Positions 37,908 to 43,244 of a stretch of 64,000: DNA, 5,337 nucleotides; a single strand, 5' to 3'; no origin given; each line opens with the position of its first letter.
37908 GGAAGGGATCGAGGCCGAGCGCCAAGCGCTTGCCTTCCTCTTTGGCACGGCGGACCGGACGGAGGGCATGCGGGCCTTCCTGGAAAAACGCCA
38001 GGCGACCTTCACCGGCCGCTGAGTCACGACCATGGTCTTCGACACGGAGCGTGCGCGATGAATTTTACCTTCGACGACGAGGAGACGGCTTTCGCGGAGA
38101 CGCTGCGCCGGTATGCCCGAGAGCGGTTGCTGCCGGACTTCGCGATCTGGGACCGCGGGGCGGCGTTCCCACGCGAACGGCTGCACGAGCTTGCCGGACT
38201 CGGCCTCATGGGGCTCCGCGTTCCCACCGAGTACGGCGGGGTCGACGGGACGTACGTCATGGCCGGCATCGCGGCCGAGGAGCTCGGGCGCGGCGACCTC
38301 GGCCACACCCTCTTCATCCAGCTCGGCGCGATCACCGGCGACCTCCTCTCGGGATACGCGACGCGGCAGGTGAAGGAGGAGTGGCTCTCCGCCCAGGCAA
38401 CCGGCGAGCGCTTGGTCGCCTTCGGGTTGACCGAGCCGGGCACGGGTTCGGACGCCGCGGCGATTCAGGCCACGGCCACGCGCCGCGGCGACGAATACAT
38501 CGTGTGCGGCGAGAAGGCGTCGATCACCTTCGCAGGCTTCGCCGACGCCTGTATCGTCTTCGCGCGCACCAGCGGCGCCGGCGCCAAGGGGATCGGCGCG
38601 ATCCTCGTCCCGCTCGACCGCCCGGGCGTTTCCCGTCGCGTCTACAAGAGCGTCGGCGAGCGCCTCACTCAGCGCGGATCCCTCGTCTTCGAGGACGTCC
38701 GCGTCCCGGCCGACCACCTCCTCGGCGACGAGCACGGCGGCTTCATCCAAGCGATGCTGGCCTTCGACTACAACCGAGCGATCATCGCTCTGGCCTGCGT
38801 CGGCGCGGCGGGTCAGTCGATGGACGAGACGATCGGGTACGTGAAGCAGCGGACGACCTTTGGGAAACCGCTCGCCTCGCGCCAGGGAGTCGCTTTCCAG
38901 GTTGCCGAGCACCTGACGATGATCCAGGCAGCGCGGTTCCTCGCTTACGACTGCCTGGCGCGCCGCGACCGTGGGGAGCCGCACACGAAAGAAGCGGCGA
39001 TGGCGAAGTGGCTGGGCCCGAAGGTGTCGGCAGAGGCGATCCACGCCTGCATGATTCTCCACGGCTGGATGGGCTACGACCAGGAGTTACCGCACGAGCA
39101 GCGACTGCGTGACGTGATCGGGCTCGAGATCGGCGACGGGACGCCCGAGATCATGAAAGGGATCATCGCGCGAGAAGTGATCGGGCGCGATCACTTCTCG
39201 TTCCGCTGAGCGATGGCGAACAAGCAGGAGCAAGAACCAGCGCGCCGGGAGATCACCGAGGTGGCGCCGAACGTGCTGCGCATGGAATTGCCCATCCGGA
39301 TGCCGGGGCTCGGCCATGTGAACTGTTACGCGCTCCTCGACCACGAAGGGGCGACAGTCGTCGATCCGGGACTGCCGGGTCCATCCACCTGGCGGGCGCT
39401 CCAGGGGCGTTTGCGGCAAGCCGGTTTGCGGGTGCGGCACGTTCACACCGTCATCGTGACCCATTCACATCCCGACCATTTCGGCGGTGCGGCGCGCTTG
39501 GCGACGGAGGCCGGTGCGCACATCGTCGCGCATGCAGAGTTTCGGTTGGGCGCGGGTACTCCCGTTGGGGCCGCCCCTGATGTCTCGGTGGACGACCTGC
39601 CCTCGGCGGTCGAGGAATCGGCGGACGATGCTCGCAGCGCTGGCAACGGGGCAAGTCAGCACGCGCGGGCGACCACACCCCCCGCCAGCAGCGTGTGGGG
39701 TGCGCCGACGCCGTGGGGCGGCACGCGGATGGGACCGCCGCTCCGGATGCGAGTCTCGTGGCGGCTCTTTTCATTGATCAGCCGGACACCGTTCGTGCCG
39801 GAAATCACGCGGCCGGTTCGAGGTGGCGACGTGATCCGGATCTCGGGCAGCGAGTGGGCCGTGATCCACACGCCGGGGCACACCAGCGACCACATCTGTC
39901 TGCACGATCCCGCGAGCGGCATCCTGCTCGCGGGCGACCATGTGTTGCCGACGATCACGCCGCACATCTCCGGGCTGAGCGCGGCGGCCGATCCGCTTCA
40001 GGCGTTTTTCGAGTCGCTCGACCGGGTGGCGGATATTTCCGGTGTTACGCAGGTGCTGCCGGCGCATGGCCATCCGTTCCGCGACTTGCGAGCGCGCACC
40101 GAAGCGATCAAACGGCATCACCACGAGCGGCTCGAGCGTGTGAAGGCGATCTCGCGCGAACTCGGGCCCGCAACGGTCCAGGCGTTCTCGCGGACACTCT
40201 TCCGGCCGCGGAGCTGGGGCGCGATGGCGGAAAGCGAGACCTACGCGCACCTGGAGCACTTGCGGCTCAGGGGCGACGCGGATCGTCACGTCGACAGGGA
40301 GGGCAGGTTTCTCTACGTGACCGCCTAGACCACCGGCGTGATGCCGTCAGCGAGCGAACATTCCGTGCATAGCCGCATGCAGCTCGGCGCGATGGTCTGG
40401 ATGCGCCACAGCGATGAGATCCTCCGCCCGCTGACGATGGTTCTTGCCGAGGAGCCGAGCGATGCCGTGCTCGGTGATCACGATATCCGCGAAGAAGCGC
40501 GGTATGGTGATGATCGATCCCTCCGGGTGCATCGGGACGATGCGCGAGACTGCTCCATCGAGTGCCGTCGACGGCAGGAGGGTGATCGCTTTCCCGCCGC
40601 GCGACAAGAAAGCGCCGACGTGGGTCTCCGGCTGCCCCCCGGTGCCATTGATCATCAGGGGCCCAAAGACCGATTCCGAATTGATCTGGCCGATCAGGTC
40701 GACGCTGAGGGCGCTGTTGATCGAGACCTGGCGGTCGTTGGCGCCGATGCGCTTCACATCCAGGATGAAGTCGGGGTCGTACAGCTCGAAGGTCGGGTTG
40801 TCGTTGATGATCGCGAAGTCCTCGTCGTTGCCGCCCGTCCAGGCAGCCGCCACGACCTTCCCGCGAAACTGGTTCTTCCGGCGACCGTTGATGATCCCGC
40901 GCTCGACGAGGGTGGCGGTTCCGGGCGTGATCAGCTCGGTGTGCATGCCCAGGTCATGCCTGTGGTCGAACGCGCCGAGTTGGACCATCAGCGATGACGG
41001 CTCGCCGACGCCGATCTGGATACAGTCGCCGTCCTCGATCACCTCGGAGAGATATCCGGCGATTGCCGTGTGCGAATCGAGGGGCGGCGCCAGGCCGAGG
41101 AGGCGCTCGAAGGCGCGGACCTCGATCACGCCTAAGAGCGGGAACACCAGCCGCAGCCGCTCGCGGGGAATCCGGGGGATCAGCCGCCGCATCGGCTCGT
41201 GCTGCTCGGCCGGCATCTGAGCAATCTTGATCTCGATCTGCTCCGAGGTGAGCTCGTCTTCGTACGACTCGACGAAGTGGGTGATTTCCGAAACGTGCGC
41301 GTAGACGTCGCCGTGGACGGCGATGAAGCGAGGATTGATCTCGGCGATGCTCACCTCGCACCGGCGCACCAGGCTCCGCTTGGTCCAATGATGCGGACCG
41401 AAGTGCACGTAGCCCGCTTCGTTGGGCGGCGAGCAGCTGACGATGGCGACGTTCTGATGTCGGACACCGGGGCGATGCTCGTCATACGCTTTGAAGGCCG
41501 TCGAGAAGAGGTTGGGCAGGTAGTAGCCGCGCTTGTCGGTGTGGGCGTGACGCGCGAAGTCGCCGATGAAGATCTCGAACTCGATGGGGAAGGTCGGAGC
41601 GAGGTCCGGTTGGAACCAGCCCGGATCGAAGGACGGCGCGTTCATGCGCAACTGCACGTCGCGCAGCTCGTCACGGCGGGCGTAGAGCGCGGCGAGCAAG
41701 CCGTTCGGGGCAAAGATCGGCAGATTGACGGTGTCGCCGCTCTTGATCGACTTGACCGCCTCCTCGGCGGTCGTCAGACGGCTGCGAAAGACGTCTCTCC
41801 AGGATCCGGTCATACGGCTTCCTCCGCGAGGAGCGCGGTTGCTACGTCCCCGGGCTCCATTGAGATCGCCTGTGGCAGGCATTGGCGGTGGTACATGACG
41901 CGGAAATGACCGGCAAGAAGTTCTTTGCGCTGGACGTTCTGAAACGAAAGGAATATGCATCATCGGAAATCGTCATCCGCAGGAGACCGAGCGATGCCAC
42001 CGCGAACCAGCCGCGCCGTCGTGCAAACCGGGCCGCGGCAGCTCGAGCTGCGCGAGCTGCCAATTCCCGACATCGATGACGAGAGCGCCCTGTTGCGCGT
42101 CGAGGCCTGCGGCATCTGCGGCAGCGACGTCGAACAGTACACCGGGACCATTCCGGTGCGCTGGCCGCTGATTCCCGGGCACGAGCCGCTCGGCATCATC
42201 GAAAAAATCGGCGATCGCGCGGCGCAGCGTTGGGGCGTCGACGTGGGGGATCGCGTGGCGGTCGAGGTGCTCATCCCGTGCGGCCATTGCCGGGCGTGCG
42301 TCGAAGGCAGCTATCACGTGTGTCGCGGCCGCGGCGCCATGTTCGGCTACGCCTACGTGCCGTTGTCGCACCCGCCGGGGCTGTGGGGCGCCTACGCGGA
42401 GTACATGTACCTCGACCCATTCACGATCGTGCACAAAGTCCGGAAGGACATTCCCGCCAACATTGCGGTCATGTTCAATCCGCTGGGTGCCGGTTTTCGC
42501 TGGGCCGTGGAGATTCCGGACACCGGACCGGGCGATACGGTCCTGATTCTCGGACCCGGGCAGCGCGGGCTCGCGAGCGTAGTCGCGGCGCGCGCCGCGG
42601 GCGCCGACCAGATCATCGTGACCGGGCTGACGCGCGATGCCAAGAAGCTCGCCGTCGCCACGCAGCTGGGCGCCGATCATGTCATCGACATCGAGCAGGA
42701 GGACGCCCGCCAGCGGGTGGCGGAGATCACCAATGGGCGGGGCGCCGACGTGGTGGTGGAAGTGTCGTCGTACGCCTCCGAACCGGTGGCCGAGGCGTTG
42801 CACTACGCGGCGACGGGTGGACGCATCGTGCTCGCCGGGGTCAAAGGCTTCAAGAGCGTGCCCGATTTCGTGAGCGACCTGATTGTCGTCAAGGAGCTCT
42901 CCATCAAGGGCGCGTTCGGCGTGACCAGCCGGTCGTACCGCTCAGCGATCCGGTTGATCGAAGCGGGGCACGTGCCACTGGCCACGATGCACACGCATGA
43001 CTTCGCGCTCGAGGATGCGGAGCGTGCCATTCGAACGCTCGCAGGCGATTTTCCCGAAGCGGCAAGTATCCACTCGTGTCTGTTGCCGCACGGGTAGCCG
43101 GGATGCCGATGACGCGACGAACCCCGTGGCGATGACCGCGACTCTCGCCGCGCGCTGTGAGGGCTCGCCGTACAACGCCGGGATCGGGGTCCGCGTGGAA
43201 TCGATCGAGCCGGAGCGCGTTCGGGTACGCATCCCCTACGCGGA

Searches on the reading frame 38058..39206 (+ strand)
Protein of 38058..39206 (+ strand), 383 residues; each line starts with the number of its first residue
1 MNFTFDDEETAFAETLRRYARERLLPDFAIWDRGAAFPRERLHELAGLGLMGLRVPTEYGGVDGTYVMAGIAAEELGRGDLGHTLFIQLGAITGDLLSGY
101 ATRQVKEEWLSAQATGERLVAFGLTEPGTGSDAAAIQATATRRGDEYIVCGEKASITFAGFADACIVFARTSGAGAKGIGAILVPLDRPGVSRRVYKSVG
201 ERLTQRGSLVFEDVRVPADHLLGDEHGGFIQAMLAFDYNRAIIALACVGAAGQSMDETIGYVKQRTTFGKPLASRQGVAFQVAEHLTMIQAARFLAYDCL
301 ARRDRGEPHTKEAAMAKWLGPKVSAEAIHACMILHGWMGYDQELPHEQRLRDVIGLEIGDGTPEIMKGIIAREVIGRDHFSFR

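Call 75: search_protein_families(library=pfam, proteins=[window:38058-39206:+], max_evalue=0.001)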
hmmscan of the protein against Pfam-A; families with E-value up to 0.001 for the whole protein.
window:38058-39206:+ (383 aa): 4 families
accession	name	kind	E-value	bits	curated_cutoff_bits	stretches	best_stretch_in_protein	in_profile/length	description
PF00441.29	Acyl-CoA_dh_1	-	2.8e-38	131.8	22.4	1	227-374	2-149/150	Acyl-CoA dehydrogenase, C-terminal domain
PF02771.21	Acyl-CoA_dh_N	-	5.5e-25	88.4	22.9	1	7-117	2-113/113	Acyl-CoA dehydrogenase, N-terminal domain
PF02770.24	Acyl-CoA_dh_M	-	1.6e-20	73.5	33.3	1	121-214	1-97/97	Acyl-CoA dehydrogenase, middle domain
PF08028.16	Acyl-CoA_dh_2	-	1.3e-12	48.6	22.7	1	242-353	2-123/134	Acyl-CoA dehydrogenase, C-terminal domain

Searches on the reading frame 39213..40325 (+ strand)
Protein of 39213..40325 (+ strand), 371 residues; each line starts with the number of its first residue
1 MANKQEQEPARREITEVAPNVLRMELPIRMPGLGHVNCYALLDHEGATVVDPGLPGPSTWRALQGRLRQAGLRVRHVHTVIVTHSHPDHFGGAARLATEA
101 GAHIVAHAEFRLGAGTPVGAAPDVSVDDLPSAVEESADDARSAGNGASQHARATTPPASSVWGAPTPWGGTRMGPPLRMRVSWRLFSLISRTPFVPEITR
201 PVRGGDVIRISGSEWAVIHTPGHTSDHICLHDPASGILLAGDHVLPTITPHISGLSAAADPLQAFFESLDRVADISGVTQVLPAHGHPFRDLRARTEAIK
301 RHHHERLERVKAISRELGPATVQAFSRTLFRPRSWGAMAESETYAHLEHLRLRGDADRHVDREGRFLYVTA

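Call 77: search_protein_families(library=pfam, proteins=[window:39213-40325:+], max_evalue=0.0001)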
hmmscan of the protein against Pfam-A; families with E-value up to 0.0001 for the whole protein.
window:39213-40325:+ (371 aa): 3 families
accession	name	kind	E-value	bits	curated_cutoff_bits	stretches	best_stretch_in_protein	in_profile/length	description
PF00753.33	Lactamase_B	-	8.9e-26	91.5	22.7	1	32-261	2-173/196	Metallo-beta-lactamase superfamily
PF19583.5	ODP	-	9.8e-06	26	27.2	0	36-108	3-73/194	ODP family beta lactamase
PF12706.13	Lactamase_B_2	-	1.1e-05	25.6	27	1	55-109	10-65/200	Beta-lactamase superfamily domain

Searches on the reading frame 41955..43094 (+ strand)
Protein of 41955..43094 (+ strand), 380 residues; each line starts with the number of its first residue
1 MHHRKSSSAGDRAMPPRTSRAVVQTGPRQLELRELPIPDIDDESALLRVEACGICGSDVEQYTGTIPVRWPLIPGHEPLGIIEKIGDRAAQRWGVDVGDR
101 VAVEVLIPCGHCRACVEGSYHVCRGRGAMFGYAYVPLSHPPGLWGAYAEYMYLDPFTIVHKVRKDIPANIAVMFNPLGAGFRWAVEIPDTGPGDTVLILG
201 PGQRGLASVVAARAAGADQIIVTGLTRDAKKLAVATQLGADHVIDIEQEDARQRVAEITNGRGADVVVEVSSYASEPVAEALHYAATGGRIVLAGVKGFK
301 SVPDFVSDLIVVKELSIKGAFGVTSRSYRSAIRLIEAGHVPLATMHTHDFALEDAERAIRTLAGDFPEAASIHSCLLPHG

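Call 77: search_protein_families(library=pfam, proteins=[window:41955-43094:+], max_evalue=0.0001)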
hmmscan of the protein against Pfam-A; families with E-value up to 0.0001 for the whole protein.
window:41955-43094:+ (380 aa): 3 families
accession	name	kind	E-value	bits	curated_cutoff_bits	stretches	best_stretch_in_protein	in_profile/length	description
PF08240.17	ADH_N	-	2.2e-25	89.3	23.5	1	42-160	2-100/104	Alcohol dehydrogenase GroES-like domain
PF00107.32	ADH_zinc_N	-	6.4e-24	84.8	31.8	1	205-336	3-128/129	Zinc-binding dehydrogenase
PF13602.12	ADH_zinc_N_2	-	3.2e-08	35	27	1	238-363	1-124/134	Zinc-binding dehydrogenase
